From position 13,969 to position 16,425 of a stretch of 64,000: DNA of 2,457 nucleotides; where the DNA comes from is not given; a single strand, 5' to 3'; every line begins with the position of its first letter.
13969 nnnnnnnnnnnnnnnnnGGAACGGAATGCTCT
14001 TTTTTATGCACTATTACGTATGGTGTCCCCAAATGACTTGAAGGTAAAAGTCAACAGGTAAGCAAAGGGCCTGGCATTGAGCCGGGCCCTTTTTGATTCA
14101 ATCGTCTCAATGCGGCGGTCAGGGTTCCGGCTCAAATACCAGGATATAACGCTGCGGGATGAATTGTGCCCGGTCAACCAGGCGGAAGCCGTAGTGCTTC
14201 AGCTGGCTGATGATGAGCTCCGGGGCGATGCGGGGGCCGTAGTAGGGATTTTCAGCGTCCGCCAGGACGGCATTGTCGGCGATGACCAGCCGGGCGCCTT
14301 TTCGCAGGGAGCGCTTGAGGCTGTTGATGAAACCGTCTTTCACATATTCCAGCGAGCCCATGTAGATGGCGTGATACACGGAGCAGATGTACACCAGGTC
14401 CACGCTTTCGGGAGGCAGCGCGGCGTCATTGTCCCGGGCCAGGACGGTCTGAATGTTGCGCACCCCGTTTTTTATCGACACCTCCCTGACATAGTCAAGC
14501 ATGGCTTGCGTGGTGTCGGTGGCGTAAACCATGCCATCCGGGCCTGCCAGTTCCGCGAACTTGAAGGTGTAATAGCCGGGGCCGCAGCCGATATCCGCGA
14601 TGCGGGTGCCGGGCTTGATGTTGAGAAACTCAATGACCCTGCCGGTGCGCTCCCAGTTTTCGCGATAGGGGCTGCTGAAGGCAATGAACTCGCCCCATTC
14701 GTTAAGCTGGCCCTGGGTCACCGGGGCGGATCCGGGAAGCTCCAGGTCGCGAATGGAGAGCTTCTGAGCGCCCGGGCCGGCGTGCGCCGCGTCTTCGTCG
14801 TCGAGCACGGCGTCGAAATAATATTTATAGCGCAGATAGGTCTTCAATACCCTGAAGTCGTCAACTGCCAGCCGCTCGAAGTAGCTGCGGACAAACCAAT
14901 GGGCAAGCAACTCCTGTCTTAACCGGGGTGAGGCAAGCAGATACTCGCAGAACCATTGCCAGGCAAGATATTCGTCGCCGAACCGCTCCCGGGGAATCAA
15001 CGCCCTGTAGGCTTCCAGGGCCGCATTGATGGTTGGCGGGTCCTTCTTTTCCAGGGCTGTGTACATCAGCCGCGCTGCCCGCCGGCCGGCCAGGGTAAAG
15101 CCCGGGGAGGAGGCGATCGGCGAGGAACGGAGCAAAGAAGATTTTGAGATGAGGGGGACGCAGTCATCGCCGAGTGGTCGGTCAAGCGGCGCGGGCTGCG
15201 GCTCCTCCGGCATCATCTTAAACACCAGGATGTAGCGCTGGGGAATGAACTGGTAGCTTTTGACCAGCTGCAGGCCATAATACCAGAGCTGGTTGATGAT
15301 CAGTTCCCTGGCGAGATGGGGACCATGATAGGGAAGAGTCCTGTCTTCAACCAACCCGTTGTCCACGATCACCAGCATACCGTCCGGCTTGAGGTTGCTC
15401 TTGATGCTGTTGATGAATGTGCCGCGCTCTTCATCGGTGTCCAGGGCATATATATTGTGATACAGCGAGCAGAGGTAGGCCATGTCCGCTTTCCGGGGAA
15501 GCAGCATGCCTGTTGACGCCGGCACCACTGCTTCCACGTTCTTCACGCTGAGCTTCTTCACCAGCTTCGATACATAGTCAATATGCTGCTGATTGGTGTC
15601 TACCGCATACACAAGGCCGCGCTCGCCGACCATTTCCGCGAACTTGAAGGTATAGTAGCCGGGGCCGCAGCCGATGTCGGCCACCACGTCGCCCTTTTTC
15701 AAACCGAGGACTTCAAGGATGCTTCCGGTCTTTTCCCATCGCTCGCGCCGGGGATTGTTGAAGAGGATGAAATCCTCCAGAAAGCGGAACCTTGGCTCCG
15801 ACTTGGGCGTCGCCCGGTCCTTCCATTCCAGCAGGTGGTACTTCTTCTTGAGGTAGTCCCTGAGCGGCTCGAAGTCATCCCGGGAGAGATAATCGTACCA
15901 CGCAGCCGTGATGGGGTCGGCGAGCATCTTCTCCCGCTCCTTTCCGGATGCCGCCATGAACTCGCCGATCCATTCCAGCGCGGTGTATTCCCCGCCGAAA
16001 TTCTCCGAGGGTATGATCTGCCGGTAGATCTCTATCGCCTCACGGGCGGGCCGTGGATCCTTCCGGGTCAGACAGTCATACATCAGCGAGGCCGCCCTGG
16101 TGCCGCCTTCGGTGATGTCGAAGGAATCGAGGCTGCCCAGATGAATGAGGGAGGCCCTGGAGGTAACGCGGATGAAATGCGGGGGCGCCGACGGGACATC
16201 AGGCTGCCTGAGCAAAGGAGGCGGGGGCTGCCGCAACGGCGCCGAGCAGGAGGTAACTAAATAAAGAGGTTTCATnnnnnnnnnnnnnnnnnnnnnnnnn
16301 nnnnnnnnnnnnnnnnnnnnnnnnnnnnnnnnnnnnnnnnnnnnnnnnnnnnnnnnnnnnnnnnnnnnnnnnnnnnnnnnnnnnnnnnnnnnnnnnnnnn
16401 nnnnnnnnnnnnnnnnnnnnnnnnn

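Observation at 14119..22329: Candidate uncharacterised biosynthetic/export cluster: two radical SAM enzymes, a tandem methyltransferase and two transport systems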

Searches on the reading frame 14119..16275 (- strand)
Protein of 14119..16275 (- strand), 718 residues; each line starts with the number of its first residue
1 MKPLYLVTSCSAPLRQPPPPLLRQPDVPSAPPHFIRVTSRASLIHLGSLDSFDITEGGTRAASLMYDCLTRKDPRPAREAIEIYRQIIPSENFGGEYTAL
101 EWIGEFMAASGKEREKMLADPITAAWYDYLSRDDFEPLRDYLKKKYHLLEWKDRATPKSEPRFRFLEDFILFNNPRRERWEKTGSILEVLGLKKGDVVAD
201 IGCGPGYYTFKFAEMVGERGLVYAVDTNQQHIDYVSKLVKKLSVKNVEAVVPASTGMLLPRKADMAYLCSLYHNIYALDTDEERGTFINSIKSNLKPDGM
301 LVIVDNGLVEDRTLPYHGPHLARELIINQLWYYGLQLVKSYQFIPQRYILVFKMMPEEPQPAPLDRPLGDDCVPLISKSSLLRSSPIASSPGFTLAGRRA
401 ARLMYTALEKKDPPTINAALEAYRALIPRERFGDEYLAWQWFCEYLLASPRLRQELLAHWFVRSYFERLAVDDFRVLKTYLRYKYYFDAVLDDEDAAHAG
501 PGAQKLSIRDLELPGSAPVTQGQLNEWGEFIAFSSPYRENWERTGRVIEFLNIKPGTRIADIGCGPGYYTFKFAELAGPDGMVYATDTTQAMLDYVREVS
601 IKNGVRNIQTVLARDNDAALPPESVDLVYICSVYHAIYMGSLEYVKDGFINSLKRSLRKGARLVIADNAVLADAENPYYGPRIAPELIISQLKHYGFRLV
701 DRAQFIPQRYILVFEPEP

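Call 4: search_protein_families(library=pfam, proteins=[window:14119-16275:-], max_evalue=0.01)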
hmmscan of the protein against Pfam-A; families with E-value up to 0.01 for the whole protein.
window:14119-16275:- (718 aa): 20 families
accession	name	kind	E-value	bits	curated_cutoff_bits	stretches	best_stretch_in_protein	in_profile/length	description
PF13847.12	Methyltransf_31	-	2.6e-26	92.5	27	2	553-669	1-113/145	Methyltransferase domain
PF13649.12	Methyltransf_25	-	4.3e-22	79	27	2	559-638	1-78/97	Methyltransferase domain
PF08241.18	Methyltransf_11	-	2.9e-19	69.9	21.2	2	561-665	2-95/95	Methyltransferase domain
PF08242.18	Methyltransf_12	-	2e-18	67.4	30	2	561-663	2-98/98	Methyltransferase domain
PF01209.24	Ubie_methyltran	-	3.2e-17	63.1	20.1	2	178-306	33-154/233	ubiE/COQ5 methyltransferase family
PF01135.25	PCMT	-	1.2e-16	61.5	20.3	2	185-251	64-130/210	Protein-L-isoaspartate(D-aspartate) O-methyltransferase (PCMT)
PF05175.20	MTS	-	2.3e-12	47.3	23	2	549-669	25-142/170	Methyltransferase small domain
PF01189.24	Methyltr_RsmB-F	-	2.5e-11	44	27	2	189-248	3-62/199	16S rRNA methyltransferase RsmB/F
PF01728.25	FtsJ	-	3e-11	44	24.1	2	182-239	8-62/181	FtsJ-like methyltransferase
PF08003.17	Methyltransf_9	-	9.7e-10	38.3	23.8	2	190-303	111-217/315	Protein of unknown function (DUF1698)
PF13679.12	Methyltransf_32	-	2e-08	34.7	27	1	194-249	25-84/143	Methyltransferase domain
PF02353.26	CMAS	-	4.8e-08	33.1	27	1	181-251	49-117/273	Mycolic acid cyclopropane synthetase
PF02390.23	Methyltransf_4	-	5.9e-07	29.5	24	1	196-250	3-56/173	Putative methyltransferase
PF03848.20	TehB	-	4.1e-05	23.5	20.4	0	546-630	21-101/193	Tellurite resistance protein TehB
PF01269.23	Fibrillarin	-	4.3e-05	23.2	27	0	549-628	65-139/227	Fibrillarin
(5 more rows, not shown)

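Call 5: search_protein_families(library=ncbifam, proteins=[window:14119-16275:-], max_evalue=0.01)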
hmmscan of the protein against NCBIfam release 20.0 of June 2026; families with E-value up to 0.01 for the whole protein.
window:14119-16275:- (718 aa): 59 families (the best 25 are shown)
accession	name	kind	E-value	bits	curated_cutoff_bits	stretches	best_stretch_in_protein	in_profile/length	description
NF047649.1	MTase_UXPK_star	exception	2.5e-23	82.5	460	2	551-673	73-189/283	methyltransferase/UXPK-star double selenoprotein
TIGR02469.1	CbiT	equivalog_domain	1.4e-19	70.6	78.3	2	186-251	11-75/124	precorrin-6Y C5,15-methyltransferase (decarboxylating) subunit CbiT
NF041537.1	ArsM_AhpD_UU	exception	2.6e-19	69.2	510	2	552-671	73-186/345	arsenite methyltransferase/AhpD domain selenoprotein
NF008823.0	PRK11873.1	subfamily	4.4e-19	69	263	2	546-668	68-184/272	arsenite methyltransferase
NF001240.0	PRK00216.1-1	equivalog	2.2e-18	66.2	378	2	547-666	55-169/251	bifunctional demethylmenaquinone methyltransferase/2-methoxy-6-polyprenyl-1,4-benzoquinol methylase UbiE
NF043040.1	corrin_prot_MT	hypoth_equivalog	8.8e-18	64.5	180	2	553-670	38-152/216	corrinoid protein-associated methyltransferase CpaM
NF010549.0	PRK13942.1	equivalog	3.6e-17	62.6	282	2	186-253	69-136/215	protein-L-isoaspartate O-methyltransferase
NF041536.1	ArsM_DUF2284_UU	exception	1.6e-16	59.7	575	2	551-672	72-187/459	arsenite methyltransferase/DUF2284 domain selenoprotein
TIGR00080.1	pimt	equivalog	5e-16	59.2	159.05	2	184-249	67-132/216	protein-L-isoaspartate O-methyltransferase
NF001556.0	PRK00377.1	equivalog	1.7e-15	57.4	238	2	188-251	34-97/198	cobalt-precorrin-6Y C(15)-methyltransferase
TIGR04364.1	methyltran_FxLD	equivalog_domain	4.2e-15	55.7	320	2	547-631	74-157/394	methyltransferase, FxLD system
NF001243.0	PRK00216.1-4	equivalog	4.2e-14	52.5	235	2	545-631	37-123/237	demethylmenaquinone methyltransferase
NF011494.0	PRK14902.1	equivalog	2.3e-13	49.8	319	2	188-250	244-306/444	16S rRNA (cytosine(967)-C(5))-methyltransferase RsmB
TIGR02752.1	MenG_heptapren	equivalog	1.1e-12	48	419.85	2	546-630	36-120/231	demethylmenaquinone methyltransferase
NF010550.0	PRK13943.1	equivalog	1.1e-12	47.7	359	1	187-250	73-136/322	protein-L-isoaspartate O-methyltransferase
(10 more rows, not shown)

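Call 16: search_solved_structures(query=window:14119-16275:-, max_evalue=0.001)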
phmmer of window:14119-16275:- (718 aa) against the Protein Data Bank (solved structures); distinct sequences matched with E-value up to 0.001: 9.
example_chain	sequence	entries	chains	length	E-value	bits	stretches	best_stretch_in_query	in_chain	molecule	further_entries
3dh0_A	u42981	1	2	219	2.8e-14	55.7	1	177-306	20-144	SAM dependent methyltransferase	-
2yxe_A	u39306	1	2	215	1.8e-06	29.9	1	544-648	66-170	Protein-L-isoaspartate O-methyltransferase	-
3mgg_A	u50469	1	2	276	5.8e-06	28.3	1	554-666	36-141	Methyltransferase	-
9rfr_A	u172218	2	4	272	2.6e-05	26.1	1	552-665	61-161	Ubiquinone biosynthesis O-methyltransferase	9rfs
1dl5_A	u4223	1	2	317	3.5e-05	25.7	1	155-249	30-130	PROTEIN-L-ISOASPARTATE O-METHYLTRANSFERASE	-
1jg1_A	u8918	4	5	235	0.0004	22.2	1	547-631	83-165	protein-L-isoaspartate O-methyltransferase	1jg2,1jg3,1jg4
2yxl_A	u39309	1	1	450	0.00062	21.5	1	188-251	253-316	450aa long hypothetical fmu protein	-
5zvd_B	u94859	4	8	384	0.00084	21.1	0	188-251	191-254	389aa long hypothetical nucleolar protein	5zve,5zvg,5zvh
4p7c_A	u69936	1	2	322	0.00095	20.9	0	512-583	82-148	tRNA (mo5U34)-methyltransferase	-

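Call 47: search_protein_families(library=padloc, proteins=[window:14119-16275:-], max_evalue=0.001)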
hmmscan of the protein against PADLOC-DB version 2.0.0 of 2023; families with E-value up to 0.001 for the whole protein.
window:14119-16275:- (718 aa): 1 family
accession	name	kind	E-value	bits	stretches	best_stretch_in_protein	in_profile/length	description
PDLC04134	mad2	-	1.1e-37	128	2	545-708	281-428/492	mads_2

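Call 48: find_homologous_proteins(query=window:14119-16275:-, max_evalue=1e-10)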
Query window:14119-16275:- (718 aa): 584 proteins with E <= 1e-10 among 8000 candidates; the best 120 are listed.
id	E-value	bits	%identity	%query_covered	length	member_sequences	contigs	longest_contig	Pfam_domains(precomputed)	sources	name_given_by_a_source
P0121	0.0e+0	1477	88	100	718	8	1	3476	PF13847.13,PF08003.18,PF05175.21,PF13649.13,PF01189.24,PF01135.26,PF13679.13,PF01728.26,PF01209.25,PF08241.19,PF08242.19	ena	-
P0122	0.0e+0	1355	80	100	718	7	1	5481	PF08003.18,PF02353.27,PF02475.24,PF01189.24,PF08241.19,PF13847.13,PF05175.21,PF13649.13,PF01135.26,PF13679.13,PF01728.26,PF01209.25,PF08242.19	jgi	jgi:SAM-dependent methyltransferase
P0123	0.0e+0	1335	83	95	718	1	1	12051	PF08003.18,PF02475.24,PF01189.24,PF08241.19,PF13847.13,PF03848.21,PF01269.24,PF05175.21,PF13649.13,PF01135.26,PF13679.13,PF01728.26,PF01209.25,PF08242.19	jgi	jgi:ubiquinone/menaquinone biosynthesis C-methylase UbiE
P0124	0.0e+0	1315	79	99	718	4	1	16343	PF08003.18,PF02353.27,PF01189.24,PF08704.17,PF08241.19,PF13847.13,PF03848.21,PF05175.21,PF13649.13,PF02390.24,PF01135.26,PF13679.13,PF01728.26,PF01209.25,PF08242.19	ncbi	-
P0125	0.0e+0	1288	91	85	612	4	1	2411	PF08003.18,PF02353.27,PF02527.22,PF02475.24,PF01189.24,PF08704.17,PF08241.19,PF13847.13,PF01269.24,PF05175.21,PF13649.13,PF02390.24,PF01135.26,PF13679.13,PF01728.26,PF01209.25,PF08242.19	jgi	jgi:ubiquinone/menaquinone biosynthesis C-methylase UbiE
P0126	0.0e+0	1174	70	97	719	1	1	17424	PF13489.13,PF08003.18,PF02353.27,PF02475.24,PF01189.24,PF08704.17,PF08241.19,PF13847.13,PF01269.24,PF05175.21,PF13649.13,PF01135.26,PF13679.13,PF01728.26,PF01209.25,PF08242.19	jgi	jgi:ubiquinone/menaquinone biosynthesis C-methylase UbiE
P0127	0.0e+0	1158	70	97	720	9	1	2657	PF13489.13,PF08003.18,PF02353.27,PF02475.24,PF01189.24,PF08704.17,PF08241.19,PF13847.13,PF01269.24,PF13649.13,PF01135.26,PF13679.13,PF01728.26,PF01209.25,PF08242.19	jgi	-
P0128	0.0e+0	1142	69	97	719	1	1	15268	PF13489.13,PF08003.18,PF02353.27,PF02475.24,PF01189.24,PF08704.17,PF08241.19,PF13847.13,PF03848.21,PF01269.24,PF05175.21,PF13649.13,PF01135.26,PF13679.13,PF01728.26,PF01209.25,PF08242.19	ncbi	-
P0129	0.0e+0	1133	74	92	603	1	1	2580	PF08003.18,PF02353.27,PF01189.24,PF08241.19,PF13847.13,PF05175.21,PF13649.13,PF01135.26,PF13679.13,PF01728.26,PF01209.25,PF08242.19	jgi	-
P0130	0.0e+0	1109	66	96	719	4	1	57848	PF13489.13,PF08003.18,PF02353.27,PF02527.22,PF02475.24,PF01189.24,PF08704.17,PF08241.19,PF13847.13,PF01269.24,PF05175.21,PF13649.13,PF01135.26,PF13679.13,PF01728.26,PF01209.25,PF08242.19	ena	-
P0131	0.0e+0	1043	63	96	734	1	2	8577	PF13489.13,PF08003.18,PF02353.27,PF01189.24,PF08704.17,PF08241.19,PF13847.13,PF03848.21,PF01269.24,PF05175.21,PF13649.13,PF02390.24,PF01135.26,PF13679.13,PF01728.26,PF01209.25,PF08242.19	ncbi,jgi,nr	ncbi:MAG: methyltransferase domain-containing protein [Planctomycetes bacterium]|nr:methyltransferas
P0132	3.4e-291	986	60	97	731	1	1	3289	PF13489.13,PF08003.18,PF02353.27,PF01189.24,PF08704.17,PF08241.19,PF13847.13,PF01269.24,PF05175.21,PF13649.13,PF01135.26,PF13679.13,PF01728.26,PF01209.25,PF08242.19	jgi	jgi:predicted methyltransferase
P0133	2.1e-287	974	60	96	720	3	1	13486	PF13489.13,PF08003.18,PF02353.27,PF02527.22,PF02475.24,PF01189.24,PF08704.17,PF12847.14,PF08241.19,PF13847.13,PF03848.21,PF01269.24,PF05175.21,PF13649.13,PF02390.24,PF01135.26,PF13679.13,PF01728.26,PF01209.25,PF08242.19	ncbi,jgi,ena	jgi:ubiquinone/menaquinone biosynthesis C-methylase UbiE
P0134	3.1e-287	973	59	97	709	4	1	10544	PF08003.18,PF01189.24,PF08241.19,PF13847.13,PF01269.24,PF05175.21,PF13649.13,PF01135.26,PF13679.13,PF01728.26,PF01209.25,PF08242.19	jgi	jgi:predicted methyltransferase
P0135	9.4e-286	968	59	95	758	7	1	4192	PF13489.13,PF08003.18,PF02353.27,PF02527.22,PF02475.24,PF01189.24,PF08704.17,PF08241.19,PF13847.13,PF03848.21,PF01269.24,PF05175.21,PF13649.13,PF01135.26,PF13679.13,PF01728.26,PF01209.25,PF08242.19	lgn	-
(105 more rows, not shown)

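Call 60: find_encoding_contigs(protein=window:14119-16275:-, flank=3000, max_places=2)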
Protein window:14119-16275:- (718 aa): no gene with exactly this product is on record in the collection.

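Call 61: predict_structure(alignment_id=A2)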
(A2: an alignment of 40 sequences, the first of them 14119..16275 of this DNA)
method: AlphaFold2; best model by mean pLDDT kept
length: 718 residues; sequences in the alignment: 40
mean_pLDDT: 87.9   pTM: 0.85
mean pLDDT of the five models: 87.9, 87.2, 87.0, 85.7, 85.4
residues with pLDDT >= 90: 449; 70-90: 211; 50-70: 30; < 50: 28
segments of 3 or more residues with pLDDT < 50: 1-21, 387-391
pLDDT, mean of each block of 10 residues (from residue 1): 34 39 64 92 76 78 95 94 88 80 94 94 93 94 88 71 84 85 90 96 93 96 92 95 95 81 94 87 90 96 88 71 94 95 90 93 81 91 65 82 96 97 89 85 96 95 93 94 91 83 74 82 86 89 91 97 94 96 95 94 96 92 97 87 88 95 95 81 93 95 94 93
secondary structure, 60 per line:
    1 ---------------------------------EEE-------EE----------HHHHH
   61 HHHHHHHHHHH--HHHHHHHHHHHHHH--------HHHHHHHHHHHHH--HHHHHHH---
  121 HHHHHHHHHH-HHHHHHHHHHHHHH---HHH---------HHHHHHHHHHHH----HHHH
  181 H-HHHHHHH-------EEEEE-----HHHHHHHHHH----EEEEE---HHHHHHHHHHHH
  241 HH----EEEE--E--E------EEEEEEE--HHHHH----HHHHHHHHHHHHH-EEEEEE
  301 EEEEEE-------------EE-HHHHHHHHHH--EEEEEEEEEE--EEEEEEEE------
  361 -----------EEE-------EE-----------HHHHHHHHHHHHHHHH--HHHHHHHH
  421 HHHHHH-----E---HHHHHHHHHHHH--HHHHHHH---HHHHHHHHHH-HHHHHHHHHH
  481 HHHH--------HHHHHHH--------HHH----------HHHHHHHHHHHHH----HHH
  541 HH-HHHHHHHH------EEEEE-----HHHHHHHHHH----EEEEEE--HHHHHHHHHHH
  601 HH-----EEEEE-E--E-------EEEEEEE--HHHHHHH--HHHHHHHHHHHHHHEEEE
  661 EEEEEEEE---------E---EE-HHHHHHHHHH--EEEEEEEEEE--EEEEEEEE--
elements in order (helices of 4 or more, strands of 3 or more residues): E34-36 H56-71 H74-87 H96-108 H111-117 H121-130 H132-145 H161-172 H177-181 H183-189 E197-201 H207-216 E221-225 H229-242 E247-250 E263-269 H272-276 H281-293 E295-306 H323-332 E335-344 E347-354 E372-374 H395-410 H413-426 H436-447 H450-456 H460-469 H471-484 H493-499 H521-533 H538-542 H544-551 E558-562 H568-577 E582-587 H590-602 E608-612 E625-631 H634-640 H643-656 E657-668 H685-694 E697-706 E709-716

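Call 63: fold_search(model_id=the predicted structure, library=pdb)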
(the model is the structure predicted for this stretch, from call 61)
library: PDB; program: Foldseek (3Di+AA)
matches with E <= 10: 1921; with E <= 0.001: 1178
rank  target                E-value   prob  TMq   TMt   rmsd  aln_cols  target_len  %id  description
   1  5wp5_B                4.4e-14  1.00  0.19  0.29  23.1       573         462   13  Arabidopsis thaliana phosphoethanolamine N-methyltransferase 2 (AtPMT2) in complex with SAH (released 2017-11-15)
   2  5wp5_A                5.2e-14  1.00  0.20  0.29  23.4       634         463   12  Arabidopsis thaliana phosphoethanolamine N-methyltransferase 2 (AtPMT2) in complex with SAH (released 2017-11-15)
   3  5wp4                  1.2e-12  1.00  0.20  0.29  18.8       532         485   13  Arabidopsis thaliana phosphoethanolamine N-methyltransferase 1 (AtPMT1, XIOPTL) in complex with SAH and phosphocholine (released 2017-11-15)
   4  3dh0_A                4.2e-12  1.00  0.22  0.79   3.0       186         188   22  Crystal structure of a SAM dependent methyltransferase from Aquifex aeolicus (released 2008-07-15)
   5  3dh0_B                2.9e-11  1.00  0.22  0.76   3.3       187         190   25  Crystal structure of a SAM dependent methyltransferase from Aquifex aeolicus (released 2008-07-15)
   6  3v8v_A                9.8e-11  1.00  0.21  0.23  19.0       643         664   10  Crystal structure of bifunctional methyltransferase YcbY (RlmLK) from Escherichia coli, SAM binding (released 2012-02-29)
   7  3v97_A                1.5e-10  1.00  0.21  0.23  20.2       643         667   10  Crystal structure of bifunctional methyltransferase YcbY (RlmLK) from Escherichia coli, SAH binding (released 2012-02-29)
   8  3v97_B                2.0e-10  1.00  0.22  0.24  20.0       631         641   12  Crystal structure of bifunctional methyltransferase YcbY (RlmLK) from Escherichia coli, SAH binding (released 2012-02-29)
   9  3v8v_B                6.1e-10  1.00  0.22  0.24  18.5       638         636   11  Crystal structure of bifunctional methyltransferase YcbY (RlmLK) from Escherichia coli, SAM binding (released 2012-02-29)
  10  4krg_A                2.7e-09  1.00  0.20  0.29  20.5       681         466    9  SeMet Haemonchus contortus Phosphoethanolamine N-methyltransferase 1 in complex with phosphoethanolamine and S-adenosy (released 2013-09-25)
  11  6wlf_B                5.2e-09  1.00  0.19  0.31  18.9       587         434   10  Phosphoethanolamine Methyltransferase from the Pine Wilt Nematode Bursaphelenchus xylophilus (released 2020-06-17)
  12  7phe_B                5.7e-09  1.00  0.24  0.44  11.0       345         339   17  Chimeric carminomycin-4-O-methyltransferase (DnrK) with regions from 10-hydroxylase RdmB and 10-decarboxylase TamK (released 2022-09-07)
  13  7pga_C                6.4e-09  1.00  0.24  0.47  11.7       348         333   16  Chimeric carminomycin-4-O-methyltransferase (DnrK) with regions from 10-hydroxylase RdmB and 10-decarboxylase TamK (released 2022-08-24)
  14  8zc7_B                7.1e-09  1.00  0.21  0.52   5.7       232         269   20  Crystallographic analysis of MitM, which catalyzes the post-mitosane modification in mitomycin biosynthesis (released 2024-11-27)
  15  4wxh_A                7.5e-09  1.00  0.23  0.44  10.2       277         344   17  Carminomycin-4-O-methyltransferase (DnrK) variant (298Ser insert) in complex with S-adenosyl-L-homocysteine (SAH) and  (released 2015-07-29)
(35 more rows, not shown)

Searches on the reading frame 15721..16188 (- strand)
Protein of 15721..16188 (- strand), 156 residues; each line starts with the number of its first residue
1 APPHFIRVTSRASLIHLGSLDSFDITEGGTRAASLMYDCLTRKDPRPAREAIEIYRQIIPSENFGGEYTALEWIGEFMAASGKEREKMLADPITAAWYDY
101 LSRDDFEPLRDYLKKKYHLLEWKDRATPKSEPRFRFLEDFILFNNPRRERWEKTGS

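Call 77: search_protein_representatives(protein=window:15721-16188:-)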
Query: 156 residues. Proteins with E-value up to 0.001 (for the whole library): 129; up to 1e-10: 94; up to 1e-30: 33. The best 129 are listed.
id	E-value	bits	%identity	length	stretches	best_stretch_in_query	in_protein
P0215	3.0e-76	271.2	48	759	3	6-155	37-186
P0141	8.3e-72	256.8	50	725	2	2-154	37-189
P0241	2.3e-68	245.6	47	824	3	2-154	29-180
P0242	1.7e-66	239.6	45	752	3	5-124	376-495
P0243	2.2e-66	239.2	42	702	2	6-155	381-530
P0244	6.2e-59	214.9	40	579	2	7-155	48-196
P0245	5.6e-57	208.6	41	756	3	5-155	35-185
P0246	5.8e-57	208.5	41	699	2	4-155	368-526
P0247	2.1e-54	200.2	48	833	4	7-121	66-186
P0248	6.3e-51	188.9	40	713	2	6-155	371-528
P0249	1.2e-50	188.0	49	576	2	3-155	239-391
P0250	2.2e-50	187.2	39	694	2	8-155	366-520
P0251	9.5e-49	181.8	35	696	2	6-155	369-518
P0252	2.1e-48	180.7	54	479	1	5-155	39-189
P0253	5.7e-48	179.3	39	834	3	6-120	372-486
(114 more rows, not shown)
